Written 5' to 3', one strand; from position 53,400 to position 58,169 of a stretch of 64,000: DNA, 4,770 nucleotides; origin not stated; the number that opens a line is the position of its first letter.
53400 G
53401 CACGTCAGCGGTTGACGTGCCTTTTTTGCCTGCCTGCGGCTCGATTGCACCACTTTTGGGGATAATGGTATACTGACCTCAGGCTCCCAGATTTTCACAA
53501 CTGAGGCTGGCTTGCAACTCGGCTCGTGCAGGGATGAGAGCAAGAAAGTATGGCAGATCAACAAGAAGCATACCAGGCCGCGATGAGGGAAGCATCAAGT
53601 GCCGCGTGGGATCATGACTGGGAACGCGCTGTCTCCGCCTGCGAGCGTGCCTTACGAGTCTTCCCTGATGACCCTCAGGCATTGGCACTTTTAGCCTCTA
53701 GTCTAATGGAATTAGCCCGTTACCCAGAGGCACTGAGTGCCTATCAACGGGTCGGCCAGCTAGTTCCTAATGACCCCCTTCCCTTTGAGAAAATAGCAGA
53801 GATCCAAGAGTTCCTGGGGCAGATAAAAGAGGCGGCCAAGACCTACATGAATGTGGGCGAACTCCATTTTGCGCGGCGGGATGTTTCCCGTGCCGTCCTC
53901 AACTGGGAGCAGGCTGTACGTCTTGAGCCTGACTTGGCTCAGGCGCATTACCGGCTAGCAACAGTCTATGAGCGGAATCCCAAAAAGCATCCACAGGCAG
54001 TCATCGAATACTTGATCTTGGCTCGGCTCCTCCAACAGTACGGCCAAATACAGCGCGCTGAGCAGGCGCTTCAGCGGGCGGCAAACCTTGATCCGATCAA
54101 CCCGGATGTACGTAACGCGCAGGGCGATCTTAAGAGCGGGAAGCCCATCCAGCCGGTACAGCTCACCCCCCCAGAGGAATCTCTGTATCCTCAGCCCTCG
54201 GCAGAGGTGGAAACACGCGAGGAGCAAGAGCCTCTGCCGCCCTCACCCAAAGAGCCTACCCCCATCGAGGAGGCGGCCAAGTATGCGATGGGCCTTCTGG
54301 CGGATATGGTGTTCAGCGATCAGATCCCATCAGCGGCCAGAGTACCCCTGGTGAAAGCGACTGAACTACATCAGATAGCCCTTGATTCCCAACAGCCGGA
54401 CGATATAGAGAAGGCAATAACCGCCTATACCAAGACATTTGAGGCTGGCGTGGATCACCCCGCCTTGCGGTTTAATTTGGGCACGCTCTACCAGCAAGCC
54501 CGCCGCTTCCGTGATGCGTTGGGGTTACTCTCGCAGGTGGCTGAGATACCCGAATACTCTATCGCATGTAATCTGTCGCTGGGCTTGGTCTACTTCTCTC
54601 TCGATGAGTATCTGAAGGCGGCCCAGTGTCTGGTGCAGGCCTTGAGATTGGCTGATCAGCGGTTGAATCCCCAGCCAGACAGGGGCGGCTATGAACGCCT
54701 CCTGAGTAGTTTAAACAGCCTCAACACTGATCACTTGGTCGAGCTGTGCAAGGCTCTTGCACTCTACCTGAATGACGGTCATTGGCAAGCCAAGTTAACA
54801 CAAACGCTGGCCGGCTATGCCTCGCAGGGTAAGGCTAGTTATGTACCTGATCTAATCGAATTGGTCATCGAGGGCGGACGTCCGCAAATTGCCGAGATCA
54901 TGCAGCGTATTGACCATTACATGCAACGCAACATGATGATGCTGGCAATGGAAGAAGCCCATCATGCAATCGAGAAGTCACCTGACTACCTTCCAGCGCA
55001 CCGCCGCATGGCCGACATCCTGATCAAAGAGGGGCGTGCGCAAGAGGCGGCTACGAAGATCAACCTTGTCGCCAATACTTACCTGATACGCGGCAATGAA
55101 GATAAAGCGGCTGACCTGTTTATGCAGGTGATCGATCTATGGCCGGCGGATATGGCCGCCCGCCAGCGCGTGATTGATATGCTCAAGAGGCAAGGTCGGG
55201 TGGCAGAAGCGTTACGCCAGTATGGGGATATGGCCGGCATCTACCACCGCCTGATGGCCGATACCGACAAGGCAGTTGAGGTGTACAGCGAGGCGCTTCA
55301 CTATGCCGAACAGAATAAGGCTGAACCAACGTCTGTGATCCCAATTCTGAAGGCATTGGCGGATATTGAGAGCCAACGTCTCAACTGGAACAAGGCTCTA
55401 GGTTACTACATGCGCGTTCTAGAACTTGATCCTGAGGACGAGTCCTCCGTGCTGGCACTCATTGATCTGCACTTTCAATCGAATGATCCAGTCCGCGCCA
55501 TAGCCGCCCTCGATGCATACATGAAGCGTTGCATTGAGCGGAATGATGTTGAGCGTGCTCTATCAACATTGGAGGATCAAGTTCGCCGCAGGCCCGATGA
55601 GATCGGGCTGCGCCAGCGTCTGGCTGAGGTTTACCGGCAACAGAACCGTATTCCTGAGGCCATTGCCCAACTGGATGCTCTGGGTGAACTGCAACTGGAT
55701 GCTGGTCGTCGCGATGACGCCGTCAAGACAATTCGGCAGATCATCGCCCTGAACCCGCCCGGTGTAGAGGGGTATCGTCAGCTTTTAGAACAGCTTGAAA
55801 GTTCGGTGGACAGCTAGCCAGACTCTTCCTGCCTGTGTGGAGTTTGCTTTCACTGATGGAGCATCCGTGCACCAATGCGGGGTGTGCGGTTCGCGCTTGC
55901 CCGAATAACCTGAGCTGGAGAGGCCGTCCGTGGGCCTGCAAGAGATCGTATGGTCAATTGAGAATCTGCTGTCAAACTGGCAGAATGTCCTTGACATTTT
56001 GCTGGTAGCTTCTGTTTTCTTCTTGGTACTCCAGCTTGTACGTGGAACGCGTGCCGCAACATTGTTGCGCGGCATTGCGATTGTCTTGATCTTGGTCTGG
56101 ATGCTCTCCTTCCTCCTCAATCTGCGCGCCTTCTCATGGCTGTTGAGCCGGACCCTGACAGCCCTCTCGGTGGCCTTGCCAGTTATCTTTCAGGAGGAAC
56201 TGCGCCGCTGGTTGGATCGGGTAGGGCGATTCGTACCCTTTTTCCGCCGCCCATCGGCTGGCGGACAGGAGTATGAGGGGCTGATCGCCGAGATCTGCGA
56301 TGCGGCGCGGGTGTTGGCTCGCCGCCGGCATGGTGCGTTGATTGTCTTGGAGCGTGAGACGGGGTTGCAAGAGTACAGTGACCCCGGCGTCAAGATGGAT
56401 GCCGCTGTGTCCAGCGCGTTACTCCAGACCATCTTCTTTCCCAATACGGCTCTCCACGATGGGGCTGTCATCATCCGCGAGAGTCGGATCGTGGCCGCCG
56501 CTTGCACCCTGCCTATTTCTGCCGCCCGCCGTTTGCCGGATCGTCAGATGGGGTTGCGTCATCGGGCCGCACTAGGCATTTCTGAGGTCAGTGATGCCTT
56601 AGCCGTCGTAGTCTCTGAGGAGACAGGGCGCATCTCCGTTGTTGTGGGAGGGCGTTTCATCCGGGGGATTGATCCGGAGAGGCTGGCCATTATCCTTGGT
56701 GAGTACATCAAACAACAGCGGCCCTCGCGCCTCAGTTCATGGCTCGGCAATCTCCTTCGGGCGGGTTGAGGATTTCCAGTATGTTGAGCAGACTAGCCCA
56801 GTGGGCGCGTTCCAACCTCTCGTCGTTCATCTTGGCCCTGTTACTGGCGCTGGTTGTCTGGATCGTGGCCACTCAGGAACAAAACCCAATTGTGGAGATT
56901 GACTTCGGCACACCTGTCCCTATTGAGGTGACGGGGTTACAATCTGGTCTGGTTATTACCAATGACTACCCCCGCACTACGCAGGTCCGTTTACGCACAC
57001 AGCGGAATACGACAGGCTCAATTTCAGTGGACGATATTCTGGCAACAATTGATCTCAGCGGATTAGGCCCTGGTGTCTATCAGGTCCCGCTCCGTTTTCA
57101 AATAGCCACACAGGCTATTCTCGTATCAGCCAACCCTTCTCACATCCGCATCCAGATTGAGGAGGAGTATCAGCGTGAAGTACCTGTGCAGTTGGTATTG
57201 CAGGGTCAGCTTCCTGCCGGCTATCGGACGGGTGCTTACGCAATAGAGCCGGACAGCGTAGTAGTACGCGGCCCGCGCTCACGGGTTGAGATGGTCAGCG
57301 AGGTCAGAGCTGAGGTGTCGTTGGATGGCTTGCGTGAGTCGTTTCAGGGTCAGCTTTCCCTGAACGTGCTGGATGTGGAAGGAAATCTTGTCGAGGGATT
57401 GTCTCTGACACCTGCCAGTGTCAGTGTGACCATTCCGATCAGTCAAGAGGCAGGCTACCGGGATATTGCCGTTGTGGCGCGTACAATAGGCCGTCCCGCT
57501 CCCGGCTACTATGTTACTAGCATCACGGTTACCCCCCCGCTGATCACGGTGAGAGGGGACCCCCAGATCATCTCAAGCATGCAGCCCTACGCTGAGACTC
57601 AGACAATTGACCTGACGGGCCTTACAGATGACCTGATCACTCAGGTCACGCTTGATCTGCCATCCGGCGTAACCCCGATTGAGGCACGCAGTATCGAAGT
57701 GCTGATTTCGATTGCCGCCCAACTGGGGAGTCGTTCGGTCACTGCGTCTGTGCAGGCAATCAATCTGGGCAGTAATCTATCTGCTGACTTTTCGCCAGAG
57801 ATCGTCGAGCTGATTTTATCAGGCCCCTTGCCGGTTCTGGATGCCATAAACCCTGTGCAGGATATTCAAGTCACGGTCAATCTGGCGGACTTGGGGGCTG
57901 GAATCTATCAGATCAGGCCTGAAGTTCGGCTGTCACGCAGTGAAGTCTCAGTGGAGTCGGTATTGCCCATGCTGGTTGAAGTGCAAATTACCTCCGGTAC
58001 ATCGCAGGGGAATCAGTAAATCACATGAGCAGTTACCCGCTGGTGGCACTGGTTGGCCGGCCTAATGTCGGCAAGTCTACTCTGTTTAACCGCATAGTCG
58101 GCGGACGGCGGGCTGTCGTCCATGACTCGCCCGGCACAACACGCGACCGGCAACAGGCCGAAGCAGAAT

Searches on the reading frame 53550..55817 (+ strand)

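Call 64: search_protein_families(library=pfam, proteins=[window:53550-55817:+], max_evalue=0.00001)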
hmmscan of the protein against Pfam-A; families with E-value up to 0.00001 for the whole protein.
window:53550-55817:+ (755 aa): 20 families
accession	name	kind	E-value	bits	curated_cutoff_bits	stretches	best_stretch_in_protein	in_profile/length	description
PF07719.23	TPR_2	-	4.2e-33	111.1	27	0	43-75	2-34/34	Tetratricopeptide repeat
PF14559.12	TPR_19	-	2.3e-32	111.6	25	1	22-76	5-59/68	Tetratricopeptide repeat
PF00515.34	TPR_1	-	2.3e-27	94.1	27.8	0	343-368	6-31/34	Tetratricopeptide repeat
PF13428.12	TPR_14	-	2.7e-27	92.9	23.5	0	153-193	3-43/44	Tetratricopeptide repeat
PF13432.12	TPR_16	-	4.3e-26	91.4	32.7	0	22-76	11-65/65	Tetratricopeptide repeat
PF13424.12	TPR_12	-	2.3e-20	73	30.1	0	560-628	8-76/77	Tetratricopeptide repeat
PF13414.12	TPR_11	-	8e-20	70.7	26.8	0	104-143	2-41/42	TPR repeat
PF12895.13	ANAPC3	-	3e-19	69.5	27.2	0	286-362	5-80/82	Anaphase-promoting complex, cyclosome, subunit 3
PF13431.12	TPR_17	-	2.8e-18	65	24.4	0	30-62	1-33/34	Tetratricopeptide repeat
PF13371.12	TPR_9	-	1.5e-17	63.8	35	0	22-75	9-62/73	Tetratricopeptide repeat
PF13176.12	TPR_7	-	5e-16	57.8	27.9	0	708-736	2-32/36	Tetratricopeptide repeat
PF13181.12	TPR_8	-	3e-14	52.3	25.7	0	342-369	5-32/34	Tetratricopeptide repeat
PF14938.12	SNAP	-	1e-13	51.8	25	1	537-625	96-183/282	Soluble NSF attachment protein, SNAP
PF23914.1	TPR_CcmH_CycH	-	5.2e-12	46.3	42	0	22-75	101-154/158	Cytochrome c-type biogenesis protein H TPR domain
PF13174.12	TPR_6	-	2.5e-10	40.7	26.3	0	44-74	2-32/33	Tetratricopeptide repeat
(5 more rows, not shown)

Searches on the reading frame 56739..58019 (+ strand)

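Call 64: search_protein_families(library=pfam, proteins=[window:56739-58019:+], max_evalue=0.00001)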
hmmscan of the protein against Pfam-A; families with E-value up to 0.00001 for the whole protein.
window:56739-58019:+ (426 aa): 1 family
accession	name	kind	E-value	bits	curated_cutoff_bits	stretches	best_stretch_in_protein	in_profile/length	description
PF07949.17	YbbR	-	1.1e-30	106.3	22.3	2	148-232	1-81/81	YbbR-like protein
